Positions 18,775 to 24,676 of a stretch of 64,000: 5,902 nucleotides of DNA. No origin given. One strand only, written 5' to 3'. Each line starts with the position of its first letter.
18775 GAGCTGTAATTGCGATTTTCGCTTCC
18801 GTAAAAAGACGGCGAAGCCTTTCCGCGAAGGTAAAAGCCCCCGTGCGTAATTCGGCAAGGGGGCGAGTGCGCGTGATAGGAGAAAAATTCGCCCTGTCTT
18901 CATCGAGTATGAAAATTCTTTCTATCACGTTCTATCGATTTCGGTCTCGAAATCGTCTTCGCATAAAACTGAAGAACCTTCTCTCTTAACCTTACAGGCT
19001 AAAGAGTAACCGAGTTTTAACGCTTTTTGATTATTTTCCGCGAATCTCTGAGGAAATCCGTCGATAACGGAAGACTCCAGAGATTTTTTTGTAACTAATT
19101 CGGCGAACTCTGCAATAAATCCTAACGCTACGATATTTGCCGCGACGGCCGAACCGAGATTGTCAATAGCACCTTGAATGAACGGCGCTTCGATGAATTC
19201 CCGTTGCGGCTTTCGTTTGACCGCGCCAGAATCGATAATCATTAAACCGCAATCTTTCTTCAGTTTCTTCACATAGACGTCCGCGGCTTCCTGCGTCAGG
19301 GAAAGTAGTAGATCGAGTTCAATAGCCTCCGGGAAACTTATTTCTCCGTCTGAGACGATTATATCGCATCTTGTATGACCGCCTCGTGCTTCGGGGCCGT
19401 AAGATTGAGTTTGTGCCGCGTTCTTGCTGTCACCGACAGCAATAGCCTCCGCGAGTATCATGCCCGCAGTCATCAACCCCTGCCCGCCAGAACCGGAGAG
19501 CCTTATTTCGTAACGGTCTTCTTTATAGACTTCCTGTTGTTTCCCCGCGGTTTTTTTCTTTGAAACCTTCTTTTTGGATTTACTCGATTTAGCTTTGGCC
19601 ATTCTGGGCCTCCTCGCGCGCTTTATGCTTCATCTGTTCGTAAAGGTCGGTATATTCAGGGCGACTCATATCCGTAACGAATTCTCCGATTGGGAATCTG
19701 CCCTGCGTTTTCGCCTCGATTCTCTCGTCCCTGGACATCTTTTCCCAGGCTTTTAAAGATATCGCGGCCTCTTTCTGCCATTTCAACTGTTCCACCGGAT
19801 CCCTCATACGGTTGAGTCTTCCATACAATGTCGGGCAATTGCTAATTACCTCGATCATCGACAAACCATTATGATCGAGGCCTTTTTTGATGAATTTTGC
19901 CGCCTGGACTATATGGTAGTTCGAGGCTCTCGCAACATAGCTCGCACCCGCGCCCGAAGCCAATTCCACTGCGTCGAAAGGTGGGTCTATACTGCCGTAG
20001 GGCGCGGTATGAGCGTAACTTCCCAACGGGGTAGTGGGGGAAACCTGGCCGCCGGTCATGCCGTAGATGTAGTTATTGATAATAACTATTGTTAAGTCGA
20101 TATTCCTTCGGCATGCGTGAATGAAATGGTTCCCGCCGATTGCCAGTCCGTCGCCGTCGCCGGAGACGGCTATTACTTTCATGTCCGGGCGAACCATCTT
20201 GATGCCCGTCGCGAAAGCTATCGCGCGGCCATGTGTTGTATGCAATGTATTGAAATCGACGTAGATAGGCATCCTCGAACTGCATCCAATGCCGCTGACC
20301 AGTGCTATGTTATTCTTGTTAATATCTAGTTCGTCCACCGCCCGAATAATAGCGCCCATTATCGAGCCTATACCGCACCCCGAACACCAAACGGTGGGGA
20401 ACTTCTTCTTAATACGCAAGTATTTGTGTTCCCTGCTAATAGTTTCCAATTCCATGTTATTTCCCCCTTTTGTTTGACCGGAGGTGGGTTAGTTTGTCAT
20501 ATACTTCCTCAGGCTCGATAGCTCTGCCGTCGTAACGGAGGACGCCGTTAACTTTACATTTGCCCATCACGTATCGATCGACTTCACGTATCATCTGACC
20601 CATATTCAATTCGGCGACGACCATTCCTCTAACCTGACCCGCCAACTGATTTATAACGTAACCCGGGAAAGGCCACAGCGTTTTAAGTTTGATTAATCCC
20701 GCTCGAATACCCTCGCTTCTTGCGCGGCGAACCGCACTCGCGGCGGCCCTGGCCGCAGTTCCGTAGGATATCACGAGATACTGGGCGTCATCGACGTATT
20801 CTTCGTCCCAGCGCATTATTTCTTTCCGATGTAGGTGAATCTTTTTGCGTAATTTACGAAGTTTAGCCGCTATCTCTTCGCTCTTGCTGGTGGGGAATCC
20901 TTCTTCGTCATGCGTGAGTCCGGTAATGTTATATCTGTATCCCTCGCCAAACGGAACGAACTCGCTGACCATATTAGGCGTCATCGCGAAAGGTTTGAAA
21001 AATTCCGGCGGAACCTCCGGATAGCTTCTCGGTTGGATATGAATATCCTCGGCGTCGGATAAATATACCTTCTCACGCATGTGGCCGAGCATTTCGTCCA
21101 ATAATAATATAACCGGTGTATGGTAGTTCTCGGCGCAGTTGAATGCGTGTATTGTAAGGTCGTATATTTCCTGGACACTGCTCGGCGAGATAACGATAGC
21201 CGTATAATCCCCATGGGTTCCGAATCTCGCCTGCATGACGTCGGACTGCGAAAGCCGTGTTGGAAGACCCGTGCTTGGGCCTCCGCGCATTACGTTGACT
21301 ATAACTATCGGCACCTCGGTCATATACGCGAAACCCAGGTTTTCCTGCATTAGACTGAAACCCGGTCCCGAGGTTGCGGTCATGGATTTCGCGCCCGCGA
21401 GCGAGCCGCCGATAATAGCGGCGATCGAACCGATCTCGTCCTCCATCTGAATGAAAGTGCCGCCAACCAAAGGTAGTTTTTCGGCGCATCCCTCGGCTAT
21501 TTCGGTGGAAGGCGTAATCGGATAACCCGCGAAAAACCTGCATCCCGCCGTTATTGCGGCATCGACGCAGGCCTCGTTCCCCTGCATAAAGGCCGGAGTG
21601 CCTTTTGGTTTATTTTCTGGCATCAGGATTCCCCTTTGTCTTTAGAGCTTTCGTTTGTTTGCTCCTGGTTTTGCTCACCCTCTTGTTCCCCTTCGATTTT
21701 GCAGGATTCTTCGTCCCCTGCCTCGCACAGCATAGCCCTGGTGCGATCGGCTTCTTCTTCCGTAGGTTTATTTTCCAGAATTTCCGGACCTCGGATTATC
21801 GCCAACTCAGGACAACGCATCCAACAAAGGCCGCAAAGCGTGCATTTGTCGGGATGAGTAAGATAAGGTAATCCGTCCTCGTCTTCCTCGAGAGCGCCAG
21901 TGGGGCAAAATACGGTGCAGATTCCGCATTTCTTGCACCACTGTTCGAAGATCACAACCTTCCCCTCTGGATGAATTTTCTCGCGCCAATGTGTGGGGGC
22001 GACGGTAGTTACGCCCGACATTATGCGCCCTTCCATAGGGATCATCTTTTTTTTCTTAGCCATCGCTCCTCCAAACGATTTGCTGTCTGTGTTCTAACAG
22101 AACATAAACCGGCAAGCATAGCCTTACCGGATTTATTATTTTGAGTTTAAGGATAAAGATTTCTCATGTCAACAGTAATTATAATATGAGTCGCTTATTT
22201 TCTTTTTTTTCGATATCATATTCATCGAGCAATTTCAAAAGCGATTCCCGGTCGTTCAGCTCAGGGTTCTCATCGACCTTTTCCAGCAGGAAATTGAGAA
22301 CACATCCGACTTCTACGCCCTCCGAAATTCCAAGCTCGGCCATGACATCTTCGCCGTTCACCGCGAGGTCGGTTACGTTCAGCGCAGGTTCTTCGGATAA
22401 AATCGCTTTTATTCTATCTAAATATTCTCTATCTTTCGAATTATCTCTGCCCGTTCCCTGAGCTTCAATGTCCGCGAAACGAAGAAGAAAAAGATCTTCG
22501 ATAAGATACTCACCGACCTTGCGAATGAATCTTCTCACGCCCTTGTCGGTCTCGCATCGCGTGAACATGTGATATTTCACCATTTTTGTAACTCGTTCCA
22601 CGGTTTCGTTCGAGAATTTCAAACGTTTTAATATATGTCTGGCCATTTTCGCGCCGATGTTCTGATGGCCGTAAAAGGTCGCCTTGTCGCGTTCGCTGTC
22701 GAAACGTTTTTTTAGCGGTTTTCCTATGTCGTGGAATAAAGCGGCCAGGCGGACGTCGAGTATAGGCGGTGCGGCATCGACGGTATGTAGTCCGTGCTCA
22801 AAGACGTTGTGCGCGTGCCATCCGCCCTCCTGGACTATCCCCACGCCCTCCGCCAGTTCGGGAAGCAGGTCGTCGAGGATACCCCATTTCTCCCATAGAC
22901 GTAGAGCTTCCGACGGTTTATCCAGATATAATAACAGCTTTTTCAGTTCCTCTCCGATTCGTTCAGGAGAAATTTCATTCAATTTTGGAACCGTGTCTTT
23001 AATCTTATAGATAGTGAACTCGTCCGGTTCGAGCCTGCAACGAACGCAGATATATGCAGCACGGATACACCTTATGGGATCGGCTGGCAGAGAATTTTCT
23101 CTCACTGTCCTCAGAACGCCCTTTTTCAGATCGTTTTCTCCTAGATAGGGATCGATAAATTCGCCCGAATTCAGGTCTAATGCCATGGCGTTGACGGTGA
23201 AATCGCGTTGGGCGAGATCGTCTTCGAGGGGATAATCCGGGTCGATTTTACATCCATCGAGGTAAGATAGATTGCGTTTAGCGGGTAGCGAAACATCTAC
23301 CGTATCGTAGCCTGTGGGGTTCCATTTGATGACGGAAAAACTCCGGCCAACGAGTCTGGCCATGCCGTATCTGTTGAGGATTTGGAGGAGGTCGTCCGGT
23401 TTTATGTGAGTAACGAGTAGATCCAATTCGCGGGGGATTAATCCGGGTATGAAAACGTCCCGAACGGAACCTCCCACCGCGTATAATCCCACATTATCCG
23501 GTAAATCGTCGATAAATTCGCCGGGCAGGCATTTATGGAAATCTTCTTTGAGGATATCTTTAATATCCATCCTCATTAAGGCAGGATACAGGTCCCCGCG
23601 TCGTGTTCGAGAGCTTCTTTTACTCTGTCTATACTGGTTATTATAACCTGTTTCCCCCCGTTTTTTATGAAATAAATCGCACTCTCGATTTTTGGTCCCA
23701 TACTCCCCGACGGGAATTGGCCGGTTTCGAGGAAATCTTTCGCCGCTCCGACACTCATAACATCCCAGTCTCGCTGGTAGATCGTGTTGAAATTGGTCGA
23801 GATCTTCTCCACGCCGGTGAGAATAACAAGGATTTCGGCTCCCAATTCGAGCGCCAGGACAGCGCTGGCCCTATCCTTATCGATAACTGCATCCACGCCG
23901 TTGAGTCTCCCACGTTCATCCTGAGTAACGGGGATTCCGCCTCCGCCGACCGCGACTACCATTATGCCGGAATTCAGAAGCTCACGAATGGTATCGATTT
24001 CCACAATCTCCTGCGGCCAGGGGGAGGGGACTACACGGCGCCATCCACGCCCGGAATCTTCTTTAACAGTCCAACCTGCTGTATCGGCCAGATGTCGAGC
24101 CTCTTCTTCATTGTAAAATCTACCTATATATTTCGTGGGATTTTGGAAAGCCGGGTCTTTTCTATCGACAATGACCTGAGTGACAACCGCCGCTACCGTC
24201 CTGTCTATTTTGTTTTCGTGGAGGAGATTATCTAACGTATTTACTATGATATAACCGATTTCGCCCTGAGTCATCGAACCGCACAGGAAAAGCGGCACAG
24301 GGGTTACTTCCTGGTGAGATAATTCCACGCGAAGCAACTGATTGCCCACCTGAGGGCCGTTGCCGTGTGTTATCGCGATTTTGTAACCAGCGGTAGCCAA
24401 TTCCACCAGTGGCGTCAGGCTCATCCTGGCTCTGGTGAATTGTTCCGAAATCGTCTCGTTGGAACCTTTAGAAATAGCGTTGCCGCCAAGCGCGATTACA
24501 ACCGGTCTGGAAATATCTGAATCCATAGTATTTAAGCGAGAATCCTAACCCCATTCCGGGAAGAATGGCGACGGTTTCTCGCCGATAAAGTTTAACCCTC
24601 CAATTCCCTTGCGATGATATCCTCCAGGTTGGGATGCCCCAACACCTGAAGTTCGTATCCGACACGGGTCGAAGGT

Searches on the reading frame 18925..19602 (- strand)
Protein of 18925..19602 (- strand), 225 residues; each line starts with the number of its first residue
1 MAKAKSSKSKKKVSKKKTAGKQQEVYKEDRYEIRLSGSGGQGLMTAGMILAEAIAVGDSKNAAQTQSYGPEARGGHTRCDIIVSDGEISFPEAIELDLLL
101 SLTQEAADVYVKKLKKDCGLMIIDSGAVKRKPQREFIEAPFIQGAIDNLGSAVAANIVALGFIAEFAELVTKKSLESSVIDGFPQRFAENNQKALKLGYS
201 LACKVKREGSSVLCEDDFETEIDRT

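Call 85: search_protein_families(library=pfam, proteins=[window:18925-19602:-], max_evalue=0.00001)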
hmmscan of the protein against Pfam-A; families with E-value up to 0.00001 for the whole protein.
window:18925-19602:- (225 aa): 1 family
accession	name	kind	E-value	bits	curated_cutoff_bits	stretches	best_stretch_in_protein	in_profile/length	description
PF01558.24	POR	-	5.1e-28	98.8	27.4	1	39-199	1-172/173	Pyruvate ferredoxin/flavodoxin oxidoreductase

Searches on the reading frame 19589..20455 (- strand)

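Call 85: search_protein_families(library=pfam, proteins=[window:19589-20455:-], max_evalue=0.00001)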
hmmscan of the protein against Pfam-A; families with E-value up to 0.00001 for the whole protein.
window:19589-20455:- (288 aa): 1 family
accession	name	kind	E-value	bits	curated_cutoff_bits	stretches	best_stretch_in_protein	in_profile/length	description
PF02775.26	TPP_enzyme_C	-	1.8e-34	119.1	21.9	1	56-203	2-151/151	Thiamine pyrophosphate enzyme, C-terminal TPP binding domain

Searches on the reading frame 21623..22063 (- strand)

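Call 85: search_protein_families(library=pfam, proteins=[window:21623-22063:-], max_evalue=0.00001)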
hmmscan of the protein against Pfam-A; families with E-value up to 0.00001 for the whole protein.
window:21623-22063:- (146 aa): 7 families
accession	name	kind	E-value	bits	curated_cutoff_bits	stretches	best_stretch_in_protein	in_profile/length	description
PF00037.32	Fer4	-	3.4e-11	42.9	21.1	1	70-89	4-23/24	4Fe-4S binding domain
PF13237.11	Fer4_10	-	6.6e-09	36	25.5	1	36-85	2-53/53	4Fe-4S dicluster domain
PF12838.12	Fer4_7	-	7.4e-08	33.2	27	1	43-86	2-50/52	4Fe-4S dicluster domain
PF12837.12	Fer4_6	-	1.8e-07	31.2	25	0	36-58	2-24/24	4Fe-4S binding domain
PF13484.11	Fer4_16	-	4.2e-07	31.1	30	0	43-61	2-20/66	4Fe-4S double cluster binding domain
PF13187.11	Fer4_9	-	5.5e-07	30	27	1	43-88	2-51/52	4Fe-4S dicluster domain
PF14697.11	Fer4_21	-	3.6e-06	27.4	35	1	38-86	3-53/59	4Fe-4S dicluster domain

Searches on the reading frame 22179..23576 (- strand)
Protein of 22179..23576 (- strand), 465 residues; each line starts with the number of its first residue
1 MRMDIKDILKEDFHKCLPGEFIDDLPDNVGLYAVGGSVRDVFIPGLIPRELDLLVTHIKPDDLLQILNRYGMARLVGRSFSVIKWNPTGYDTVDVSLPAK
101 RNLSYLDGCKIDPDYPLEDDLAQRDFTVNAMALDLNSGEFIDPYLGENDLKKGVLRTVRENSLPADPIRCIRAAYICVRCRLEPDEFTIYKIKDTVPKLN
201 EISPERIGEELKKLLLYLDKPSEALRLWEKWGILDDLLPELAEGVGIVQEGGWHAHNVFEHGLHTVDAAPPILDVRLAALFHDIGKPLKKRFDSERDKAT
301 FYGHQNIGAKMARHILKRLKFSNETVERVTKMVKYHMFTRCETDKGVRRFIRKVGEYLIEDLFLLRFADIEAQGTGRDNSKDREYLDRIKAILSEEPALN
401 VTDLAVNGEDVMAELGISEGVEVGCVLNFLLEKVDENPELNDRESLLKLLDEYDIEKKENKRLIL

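Call 85: search_protein_families(library=pfam, proteins=[window:22179-23576:-], max_evalue=0.00001)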
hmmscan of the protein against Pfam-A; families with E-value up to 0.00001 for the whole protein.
window:22179-23576:- (465 aa): 4 families
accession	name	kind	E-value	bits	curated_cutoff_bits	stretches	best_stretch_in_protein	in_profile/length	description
PF01743.26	PolyA_pol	-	1.2e-15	58.4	23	1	31-156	1-126/126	Poly A polymerase head domain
PF01966.28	HD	-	2.1e-10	41.3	22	1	274-340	26-89/116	HD domain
PF12627.12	PolyA_pol_RNAbd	-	1.2e-09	38.2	22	1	185-242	5-61/64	Probable RNA and SrmB- binding site of polymerase A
PF13735.12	tRNA_NucTran2_2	-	3.4e-09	37.3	27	1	305-449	17-148/149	tRNA nucleotidyltransferase domain 2 putative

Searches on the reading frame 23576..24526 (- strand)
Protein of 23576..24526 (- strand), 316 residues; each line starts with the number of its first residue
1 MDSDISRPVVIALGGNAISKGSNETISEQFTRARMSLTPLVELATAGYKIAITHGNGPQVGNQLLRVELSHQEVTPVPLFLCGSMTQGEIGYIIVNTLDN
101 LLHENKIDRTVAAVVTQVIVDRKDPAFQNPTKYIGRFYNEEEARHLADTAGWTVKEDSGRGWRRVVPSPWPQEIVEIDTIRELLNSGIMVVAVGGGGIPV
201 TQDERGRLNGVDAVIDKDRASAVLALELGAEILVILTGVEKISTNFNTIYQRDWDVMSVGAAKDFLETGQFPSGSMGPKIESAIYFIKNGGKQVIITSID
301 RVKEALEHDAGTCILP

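Call 85: search_protein_families(library=pfam, proteins=[window:23576-24526:-], max_evalue=0.00001)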
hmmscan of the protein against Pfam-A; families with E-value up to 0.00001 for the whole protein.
window:23576-24526:- (316 aa): 1 family
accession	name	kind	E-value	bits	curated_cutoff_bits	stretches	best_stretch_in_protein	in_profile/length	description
PF00696.33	AA_kinase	-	1.3e-23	84.4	24.9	1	9-298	3-234/234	Amino acid kinase family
